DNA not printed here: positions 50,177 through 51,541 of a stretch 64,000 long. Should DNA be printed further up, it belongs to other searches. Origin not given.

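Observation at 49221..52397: Operon encoding a J-domain/Ser-Thr kinase fusion, a truncated pyruvate-kinase-like barrel and an S/G-rich protein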

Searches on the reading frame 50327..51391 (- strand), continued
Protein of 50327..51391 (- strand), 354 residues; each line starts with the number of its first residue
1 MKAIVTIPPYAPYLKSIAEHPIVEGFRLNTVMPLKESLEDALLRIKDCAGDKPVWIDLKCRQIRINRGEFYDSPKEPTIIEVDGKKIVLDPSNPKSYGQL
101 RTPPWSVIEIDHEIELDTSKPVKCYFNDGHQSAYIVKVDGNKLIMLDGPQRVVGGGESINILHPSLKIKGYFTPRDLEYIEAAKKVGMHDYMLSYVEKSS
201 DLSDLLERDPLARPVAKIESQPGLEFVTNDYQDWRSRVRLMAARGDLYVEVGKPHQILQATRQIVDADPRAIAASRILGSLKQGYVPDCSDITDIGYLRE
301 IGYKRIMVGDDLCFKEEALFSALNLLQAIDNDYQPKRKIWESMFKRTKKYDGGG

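Call 65: search_protein_families(library=pfam, proteins=[L053:4194-5645:+, L053:5709-7049:+, L053:9454-10410:+, L053:11299-11976:+, L053:12159-13988:+, L053:13992-16142:+, L086:3324-4778:-, L086:4781-5479:-, L086:8947-10458:+, L086:10517-11824:-], max_evalue=0.001)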
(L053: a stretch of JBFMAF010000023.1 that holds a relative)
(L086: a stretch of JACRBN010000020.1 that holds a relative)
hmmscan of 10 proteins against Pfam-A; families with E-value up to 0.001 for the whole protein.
L053:4194-5645:+ (483 aa): 1 family
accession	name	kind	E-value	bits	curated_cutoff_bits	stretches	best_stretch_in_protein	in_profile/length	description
PF01139.22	RtcB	-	2.9e-170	567.5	27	1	49-483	1-426/426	tRNA-splicing ligase RtcB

L053:5709-7049:+ (446 aa): 1 family
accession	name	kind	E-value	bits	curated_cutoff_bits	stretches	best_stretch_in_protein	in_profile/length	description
PF00709.27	Adenylsucc_synt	-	6.4e-145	483.5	27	1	24-437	1-415/416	Adenylosuccinate synthetase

L053:9454-10410:+ (318 aa): 0 families

L053:11299-11976:+ (225 aa): 0 families

L053:12159-13988:+ (609 aa): 0 families

L053:13992-16142:+ (716 aa): 0 families

L086:3324-4778:- (484 aa): 3 families
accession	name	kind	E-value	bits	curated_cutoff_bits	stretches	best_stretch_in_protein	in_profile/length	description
PF02518.31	HATPase_c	-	3.5e-31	108.4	26.4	1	359-483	1-110/111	Histidine kinase-, DNA gyrase B-, and HSP90-like ATPase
PF00512.31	HisKA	-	1.5e-14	54.2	26.9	1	249-314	2-66/66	His Kinase A (phospho-acceptor) domain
PF00672.30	HAMP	-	3.8e-14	53.2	25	1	192-244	1-53/53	HAMP domain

L086:4781-5479:- (232 aa): 2 families
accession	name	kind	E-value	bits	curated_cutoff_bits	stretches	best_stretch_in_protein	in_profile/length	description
PF00072.30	Response_reg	-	7.7e-29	100.5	30.2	1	12-121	1-110/111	Response regulator receiver domain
PF00486.34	Trans_reg_C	-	1.5e-25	89.5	26.2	1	154-229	1-77/77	Transcriptional regulatory protein, C terminal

L086:8947-10458:+ (503 aa): 4 families
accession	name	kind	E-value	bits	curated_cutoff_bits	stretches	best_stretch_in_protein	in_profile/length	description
PF02540.23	NAD_synthase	-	3.5e-52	177.4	21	1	259-461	4-204/242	NAD synthase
PF00795.27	CN_hydrolase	-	1.4e-18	67.6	23.2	1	2-221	1-223/256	Carbon-nitrogen hydrolase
PF06508.19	QueC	-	7.8e-05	22.7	22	1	279-380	5-101/210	Queuosine biosynthesis protein QueC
PF03054.22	tRNA_Me_trans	-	0.00092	19.4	20.6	0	277-340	4-76/202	tRNA methyl transferase HUP domain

L086:10517-11824:- (435 aa): 5 families
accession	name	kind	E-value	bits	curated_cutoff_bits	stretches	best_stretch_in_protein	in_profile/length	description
PF01266.30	DAO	-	2e-70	238.5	27.9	1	52-399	1-353/353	FAD dependent oxidoreductase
PF00890.30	FAD_binding_2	-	1.2e-06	28.4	20.4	1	52-234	1-181/414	FAD binding domain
PF01494.25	FAD_binding_3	-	2.4e-06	27.5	22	1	51-94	2-44/349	FAD binding domain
PF07992.20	Pyr_redox_2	-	0.00016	21.6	26.1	0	51-80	1-30/291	Pyridine nucleotide-disulphide oxidoreductase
PF13450.12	NAD_binding_8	-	0.00042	21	21.9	1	55-83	1-29/68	NAD(P)-binding Rossmann-like domain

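Call 66: search_protein_families(library=ncbifam, proteins=[L004:8289-9110:+, L007:6050-6877:+, L001:8170-8988:+, L008:3970-4977:+, L034:6139-7107:+, L086:6970-7935:+], max_evalue=0.01)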
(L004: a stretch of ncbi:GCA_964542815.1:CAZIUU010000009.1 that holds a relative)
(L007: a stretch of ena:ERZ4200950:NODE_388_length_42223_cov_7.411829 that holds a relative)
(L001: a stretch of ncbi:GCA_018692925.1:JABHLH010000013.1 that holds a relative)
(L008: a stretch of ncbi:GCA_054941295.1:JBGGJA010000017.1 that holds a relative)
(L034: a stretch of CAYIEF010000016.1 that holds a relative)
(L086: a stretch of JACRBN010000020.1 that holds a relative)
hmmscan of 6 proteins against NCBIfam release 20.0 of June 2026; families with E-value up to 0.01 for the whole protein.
L004:8289-9110:+ (273 aa): 10 families
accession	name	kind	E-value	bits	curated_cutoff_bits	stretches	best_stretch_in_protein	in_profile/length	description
TIGR00048.1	rRNA_mod_RlmN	equivalog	8.3e-14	51.3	290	1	43-271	103-329/355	dual-specificity RNA methyltransferase RlmN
NF000424.4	CfrAB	exception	6.6e-09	35.6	530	1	47-193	99-237/338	Cfr family 23S rRNA (adenine(2503)-C(8))-methyltransferase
TIGR04432.1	rSAM_Cfr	equivalog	3.6e-08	33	550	1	47-193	101-239/341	Cfr family 23S rRNA (adenine(2503)-C(8))-methyltransferase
NF008396.0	PRK11194.1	equivalog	5.7e-08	32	633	1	47-270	112-339/379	dual-specificity RNA methyltransferase RlmN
NF011024.0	PRK14453.1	equivalog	7.2e-08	32.1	468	1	47-194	103-242/348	23S rRNA (adenine(2503)-C(8))-methyltransferase Cfr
NF011034.0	PRK14464.1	equivalog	7.4e-08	31.5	422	1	47-190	98-231/348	RNA methyltransferase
NF011040.0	PRK14470.1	equivalog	6.5e-07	29.1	441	1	44-217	96-263/338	ribosomal RNA large subunit methyltransferase N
NF011031.0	PRK14461.1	equivalog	7.4e-06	25.2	601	1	47-192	109-262/372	ribosomal RNA large subunit methyltransferase N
TIGR02668.1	moaA_archaeal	equivalog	0.0007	18.7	325.25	1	46-212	11-162/303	GTP 3',8-cyclase MoaA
TIGR02666.1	moaA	equivalog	0.006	15.6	284.05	0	44-252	9-208/336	GTP 3',8-cyclase MoaA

L007:6050-6877:+ (275 aa): 12 families
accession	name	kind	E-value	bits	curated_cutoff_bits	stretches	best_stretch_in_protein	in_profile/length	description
TIGR00048.1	rRNA_mod_RlmN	equivalog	1.2e-19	70.4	290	1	47-270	106-329/355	dual-specificity RNA methyltransferase RlmN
NF011034.0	PRK14464.1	equivalog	3.5e-17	62.2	422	1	38-196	87-236/348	RNA methyltransferase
NF011031.0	PRK14461.1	equivalog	3.1e-10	39.6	601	1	48-234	109-313/372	ribosomal RNA large subunit methyltransferase N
NF008396.0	PRK11194.1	equivalog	7.3e-09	34.9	633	1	48-269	112-339/379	dual-specificity RNA methyltransferase RlmN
NF000424.4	CfrAB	exception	1e-08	35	530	1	49-269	100-322/338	Cfr family 23S rRNA (adenine(2503)-C(8))-methyltransferase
NF011040.0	PRK14470.1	equivalog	3.2e-08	33.4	441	1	48-243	99-291/338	ribosomal RNA large subunit methyltransferase N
TIGR04432.1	rSAM_Cfr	equivalog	2.1e-07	30.5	550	1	50-215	103-263/341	Cfr family 23S rRNA (adenine(2503)-C(8))-methyltransferase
NF011024.0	PRK14453.1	equivalog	2e-06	27.3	468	1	50-262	105-319/348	23S rRNA (adenine(2503)-C(8))-methyltransferase Cfr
TIGR02666.1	moaA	equivalog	0.00022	20.3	284.05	1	43-226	7-185/336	GTP 3',8-cyclase MoaA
TIGR02668.1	moaA_archaeal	equivalog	0.00087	18.4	325.25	1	42-213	6-164/303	GTP 3',8-cyclase MoaA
TIGR03886.1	lyase_spl_fam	equivalog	0.0039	16.4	437.55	1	23-72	53-102/346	spore photoproduct lyase family protein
NF001199.0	PRK00164.2-1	equivalog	0.0073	15.5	231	0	42-213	8-166/308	GTP 3',8-cyclase MoaA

L001:8170-8988:+ (272 aa): 12 families
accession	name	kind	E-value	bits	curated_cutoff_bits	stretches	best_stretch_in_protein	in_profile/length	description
TIGR00048.1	rRNA_mod_RlmN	equivalog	1.4e-24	86.7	290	1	40-270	100-328/355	dual-specificity RNA methyltransferase RlmN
NF000424.4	CfrAB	exception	3.5e-14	52.9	530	1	47-270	99-322/338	Cfr family 23S rRNA (adenine(2503)-C(8))-methyltransferase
NF011034.0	PRK14464.1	equivalog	4.7e-13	48.6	422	1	48-194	99-235/348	RNA methyltransferase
NF008396.0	PRK11194.1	equivalog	8.3e-13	47.9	633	1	44-241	109-311/379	dual-specificity RNA methyltransferase RlmN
NF011031.0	PRK14461.1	equivalog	9.4e-13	47.9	601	1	46-206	108-277/372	ribosomal RNA large subunit methyltransferase N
NF011024.0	PRK14453.1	equivalog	1.2e-12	47.7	468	1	47-270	103-326/348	23S rRNA (adenine(2503)-C(8))-methyltransferase Cfr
NF011040.0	PRK14470.1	equivalog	1.4e-12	47.8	441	1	3-212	59-258/338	ribosomal RNA large subunit methyltransferase N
TIGR04432.1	rSAM_Cfr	equivalog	1.7e-12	47.3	550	1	47-270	101-324/341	Cfr family 23S rRNA (adenine(2503)-C(8))-methyltransferase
TIGR02668.1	moaA_archaeal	equivalog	0.00069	18.7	325.25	1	36-264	2-214/303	GTP 3',8-cyclase MoaA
TIGR02666.1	moaA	equivalog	0.0038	16.2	284.05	1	36-262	2-218/336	GTP 3',8-cyclase MoaA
NF033668.1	rSAM_PA0069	hypoth_equivalog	0.0045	16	360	1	53-74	65-86/348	PA0069 family radical SAM protein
NF001199.0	PRK00164.2-1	equivalog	0.0092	15.2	231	0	35-230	3-183/308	GTP 3',8-cyclase MoaA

L008:3970-4977:+ (335 aa): 0 families

L034:6139-7107:+ (322 aa): 0 families

L086:6970-7935:+ (321 aa): 0 families

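Call 70: predict_structure(alignment_id=A1)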
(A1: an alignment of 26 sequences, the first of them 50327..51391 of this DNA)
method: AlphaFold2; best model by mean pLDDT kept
length: 354 residues; sequences in the alignment: 26
mean_pLDDT: 85.9   pTM: 0.83
mean pLDDT of the five models: 85.9, 85.3, 84.7, 83.4, 82.0
residues with pLDDT >= 90: 214; 70-90: 86; 50-70: 40; < 50: 14
segments of 3 or more residues with pLDDT < 50: 95-103, 352-354
pLDDT, mean of each block of 10 residues (from residue 1): 90 91 95 87 94 96 74 65 72 49 68 92 84 89 78 78 93 95 98 97 96 97 97 97 92 89 97 90 86 93 92 88 93 71 56 44
secondary structure, 60 per line:
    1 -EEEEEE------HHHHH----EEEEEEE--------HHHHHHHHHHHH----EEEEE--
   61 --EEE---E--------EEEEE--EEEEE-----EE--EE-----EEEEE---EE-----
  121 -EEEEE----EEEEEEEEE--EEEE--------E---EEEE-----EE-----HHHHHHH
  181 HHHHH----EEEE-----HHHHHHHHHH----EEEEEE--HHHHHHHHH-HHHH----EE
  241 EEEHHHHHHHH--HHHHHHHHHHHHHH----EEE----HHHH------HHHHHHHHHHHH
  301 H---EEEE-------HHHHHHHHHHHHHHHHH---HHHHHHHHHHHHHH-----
elements in order: E2-7 H14-18 E23-29 H38-49 E54-58 E63-65 E78-82 E85-89 E106-110 E122-126 E131-139 E142-145 E158-161 H174-185 E190-193 H199-208 E213-218 H221-229 H231-234 E239-243 H244-251 H254-267 E272-274 H279-282 H289-301 E305-308 H316-332 H336-349

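Call 72: fold_search(model_id=the predicted structure, library=pdb)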
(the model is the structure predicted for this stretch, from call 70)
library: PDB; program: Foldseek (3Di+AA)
matches with E <= 10: 1644; with E <= 0.001: 470
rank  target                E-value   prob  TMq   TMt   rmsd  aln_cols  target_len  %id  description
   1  6du6_C                1.8e-18  1.00  0.63  0.45   6.6       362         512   15  Crystal structure of the pyruvate kinase (PK1) from the mosquito Aedes aegypti (released 2019-01-30)
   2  1f3x_A                8.0e-18  1.00  0.66  0.47   5.2       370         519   15  S402P MUTANT OF RABBIT MUSCLE PYRUVATE KINASE (released 2001-10-03)
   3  5wrp_B                1.1e-17  1.00  0.64  0.49   7.8       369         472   16  T-state crystal structure of pyruvate kinase from Mycobacterium tuberculosis (released 2017-11-15)
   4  4yj5_A                1.2e-17  1.00  0.67  0.47   6.3       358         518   17  Crystal structure of PKM2 mutant (released 2016-03-09)
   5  5ws8_A                1.3e-17  1.00  0.64  0.50   7.2       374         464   16  Pyruvate kinase (PYK) from Mycobacterium tuberculosis in complex with Oxalate (released 2017-11-15)
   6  6du6_D                1.4e-17  1.00  0.63  0.46   6.3       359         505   16  Crystal structure of the pyruvate kinase (PK1) from the mosquito Aedes aegypti (released 2019-01-30)
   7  4qg8_C                1.6e-17  1.00  0.66  0.48   6.2       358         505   17  crystal structure of PKM2-K305Q mutant (released 2015-02-25)
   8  5ws9_A                2.1e-17  1.00  0.67  0.52   5.8       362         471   15  Pyruvate kinase (PYK) from Mycobacterium tuberculosis in complex with Oxalate, ATP and allosteric activator AMP (released 2017-11-15)
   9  4qg8_A                2.2e-17  1.00  0.65  0.48   5.9       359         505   17  crystal structure of PKM2-K305Q mutant (released 2015-02-25)
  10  3srf_A                2.6e-17  1.00  0.68  0.48   7.0       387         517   16  Human M1 pyruvate kinase (released 2012-08-08)
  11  5wrp_A                2.6e-17  1.00  0.65  0.50   7.5       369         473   16  T-state crystal structure of pyruvate kinase from Mycobacterium tuberculosis (released 2017-11-15)
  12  3srf_B                2.8e-17  1.00  0.69  0.49   7.0       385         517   16  Human M1 pyruvate kinase (released 2012-08-08)
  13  9iqq_C                3.1e-17  1.00  0.66  0.47   5.8       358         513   17  Crystal structure of PKM2 in complex with a natural activator (released 2025-11-19)
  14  6b6u_B                3.3e-17  1.00  0.66  0.47   6.2       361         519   16  Pyruvate Kinase M2 mutant - S437Y (released 2017-12-20)
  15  3bjt_A                4.0e-17  1.00  0.65  0.47   5.3       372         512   16  Pyruvate kinase M2 is a phosphotyrosine binding protein (released 2008-03-04)
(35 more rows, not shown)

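Call 86: search_protein_families(library=pfam, proteins=[L034:955-1599:+, L034:1601-2134:+, L034:2131-4137:+, L034:4137-4595:+, L034:4592-5218:+, L034:8925-9590:+, L034:9611-10687:+, L034:10662-12143:+, L034:12152-13336:+, L034:13320-14249:+], max_evalue=0.001)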
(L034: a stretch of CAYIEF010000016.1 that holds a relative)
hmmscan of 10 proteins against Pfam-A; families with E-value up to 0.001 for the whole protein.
L034:955-1599:+ (214 aa): 1 family
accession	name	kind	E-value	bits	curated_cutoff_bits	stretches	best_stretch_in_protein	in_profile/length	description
PF00857.26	Isochorismatase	-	1.8e-20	74.2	27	1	14-208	6-174/175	Isochorismatase domain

L034:1601-2134:+ (177 aa): 4 families
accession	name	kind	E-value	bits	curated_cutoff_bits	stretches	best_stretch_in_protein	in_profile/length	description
PF13302.13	Acetyltransf_3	-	1.6e-22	81.1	25.4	1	4-134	2-131/138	Acetyltransferase (GNAT) domain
PF13420.13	Acetyltransf_4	-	1.3e-11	45.2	24.3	1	6-161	1-154/155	Acetyltransferase (GNAT) domain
PF00583.31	Acetyltransf_1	-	8.5e-08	32.9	20.7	1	41-131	16-107/116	Acetyltransferase (GNAT) family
PF13523.12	Acetyltransf_8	-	1.8e-06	28.1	27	1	12-142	4-138/145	Acetyltransferase (GNAT) domain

L034:2131-4137:+ (668 aa): 3 families
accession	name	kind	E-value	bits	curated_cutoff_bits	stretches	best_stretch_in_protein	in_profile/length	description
PF02540.23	NAD_synthase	-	1.3e-42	146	21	1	337-577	16-232/242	NAD synthase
PF00795.27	CN_hydrolase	-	1e-11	45.1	23.2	1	2-285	1-232/256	Carbon-nitrogen hydrolase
PF03054.22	tRNA_Me_trans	-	3.5e-05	24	20.6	1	342-389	3-48/202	tRNA methyl transferase HUP domain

L034:4137-4595:+ (152 aa): 1 family
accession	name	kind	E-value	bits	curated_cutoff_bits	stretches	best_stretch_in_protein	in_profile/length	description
PF00293.34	NUDIX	-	1.8e-12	47.9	21.1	1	12-128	3-119/134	NUDIX domain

L034:4592-5218:+ (208 aa): 1 family
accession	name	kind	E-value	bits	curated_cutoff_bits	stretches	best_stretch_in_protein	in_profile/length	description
PF01467.32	CTP_transf_like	-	1.5e-05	25.7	21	1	13-65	3-57/133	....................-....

L034:8925-9590:+ (221 aa): 0 families

L034:9611-10687:+ (358 aa): 1 family
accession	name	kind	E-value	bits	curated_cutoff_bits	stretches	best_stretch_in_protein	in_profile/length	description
PF03747.19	ADP_ribosyl_GH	-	5.8e-57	194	26.2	1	20-327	2-281/287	ADP-ribosylglycohydrolase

L034:10662-12143:+ (493 aa): 2 families
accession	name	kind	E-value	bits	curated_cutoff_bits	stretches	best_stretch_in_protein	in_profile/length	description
PF18127.6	NAMPT_N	-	0.00039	21.1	25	0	33-129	5-98/98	Nicotinamide phosphoribosyltransferase, N-terminal domain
PF04095.22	NAPRTase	-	0.00049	20.3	20.8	1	232-394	46-204/239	Nicotinate phosphoribosyltransferase (NAPRTase) family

L034:12152-13336:+ (394 aa): 1 family
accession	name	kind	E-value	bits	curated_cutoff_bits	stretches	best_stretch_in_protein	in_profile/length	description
PF01266.30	DAO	-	1.3e-48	166.8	27.9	1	7-385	1-351/353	FAD dependent oxidoreductase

L034:13320-14249:+ (309 aa): 0 families

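Call 87: search_protein_families(library=pfam, proteins=[L058:8953-10005:+, L058:10883-11362:+, L058:11359-12912:-, L058:12917-13597:+, L052:8276-9037:+, L052:9027-9440:+, L052:4025-4930:+, L036:7225-7599:+, L036:7633-7995:+, L033:3457-4857:-], max_evalue=0.001)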
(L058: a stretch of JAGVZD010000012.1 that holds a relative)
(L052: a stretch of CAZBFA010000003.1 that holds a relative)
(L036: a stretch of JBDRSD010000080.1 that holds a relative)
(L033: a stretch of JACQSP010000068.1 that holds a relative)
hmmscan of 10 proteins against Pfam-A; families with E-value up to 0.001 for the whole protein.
L058:8953-10005:+ (350 aa): 1 family
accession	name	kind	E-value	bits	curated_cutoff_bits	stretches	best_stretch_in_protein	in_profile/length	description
PF02445.21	NadA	-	2e-93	313.2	27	1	32-346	1-294/295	Quinolinate synthetase A protein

L058:10883-11362:+ (159 aa): 1 family
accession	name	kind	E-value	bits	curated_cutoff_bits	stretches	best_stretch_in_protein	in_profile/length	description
PF15891.11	Nuc_deoxyri_tr2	-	3.5e-09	37.4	30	1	16-111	3-96/105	Nucleoside 2-deoxyribosyltransferase like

L058:11359-12912:- (517 aa): 4 families
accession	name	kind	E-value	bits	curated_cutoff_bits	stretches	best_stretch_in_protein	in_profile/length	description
PF08241.18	Methyltransf_11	-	6.4e-09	36.8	21.2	1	258-360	1-95/95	Methyltransferase domain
PF13847.12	Methyltransf_31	-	1.2e-08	35.2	27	1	256-365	6-114/145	Methyltransferase domain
PF13649.12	Methyltransf_25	-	1e-07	32.9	27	1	257-356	1-97/97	Methyltransferase domain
PF08242.18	Methyltransf_12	-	7.6e-07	30.2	30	1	258-358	1-98/98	Methyltransferase domain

L058:12917-13597:+ (226 aa): 3 families
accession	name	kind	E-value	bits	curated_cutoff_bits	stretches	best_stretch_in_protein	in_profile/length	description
PF21906.2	NrtR_WHD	-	3.9e-26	91.4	27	1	156-215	2-61/61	NrtR DNA-binding winged helix domain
PF00293.34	NUDIX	-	1.9e-21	76.9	21.1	1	19-139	6-132/134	NUDIX domain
PF19368.5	AraR_C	-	4.6e-13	49.7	23.8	1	151-219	1-70/82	AraR C-terminal winged HTH domain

L052:8276-9037:+ (253 aa): 1 family
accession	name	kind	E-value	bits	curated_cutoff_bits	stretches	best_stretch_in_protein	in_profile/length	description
PF01156.24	IU_nuc_hydro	-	1.7e-32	113.7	34.2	1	4-245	1-265/297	Inosine-uridine preferring nucleoside hydrolase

L052:9027-9440:+ (137 aa): 2 families
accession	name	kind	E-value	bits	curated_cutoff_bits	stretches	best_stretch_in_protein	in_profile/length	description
PF00293.34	NUDIX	-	5.3e-26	91.6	21.1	1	8-126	4-133/134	NUDIX domain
PF14815.12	NUDIX_4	-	0.00023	21.4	35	1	12-118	4-103/113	NUDIX domain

L052:4025-4930:+ (301 aa): 2 families
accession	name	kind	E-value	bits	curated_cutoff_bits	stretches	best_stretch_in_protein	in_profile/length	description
PF02540.23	NAD_synthase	-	2.1e-54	184.7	21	1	24-252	3-222/242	NAD synthase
PF03054.22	tRNA_Me_trans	-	2.4e-09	37.6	20.6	1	43-133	4-92/202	tRNA methyl transferase HUP domain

L036:7225-7599:+ (124 aa): 0 families

L036:7633-7995:+ (120 aa): 0 families

L033:3457-4857:- (466 aa): 0 families
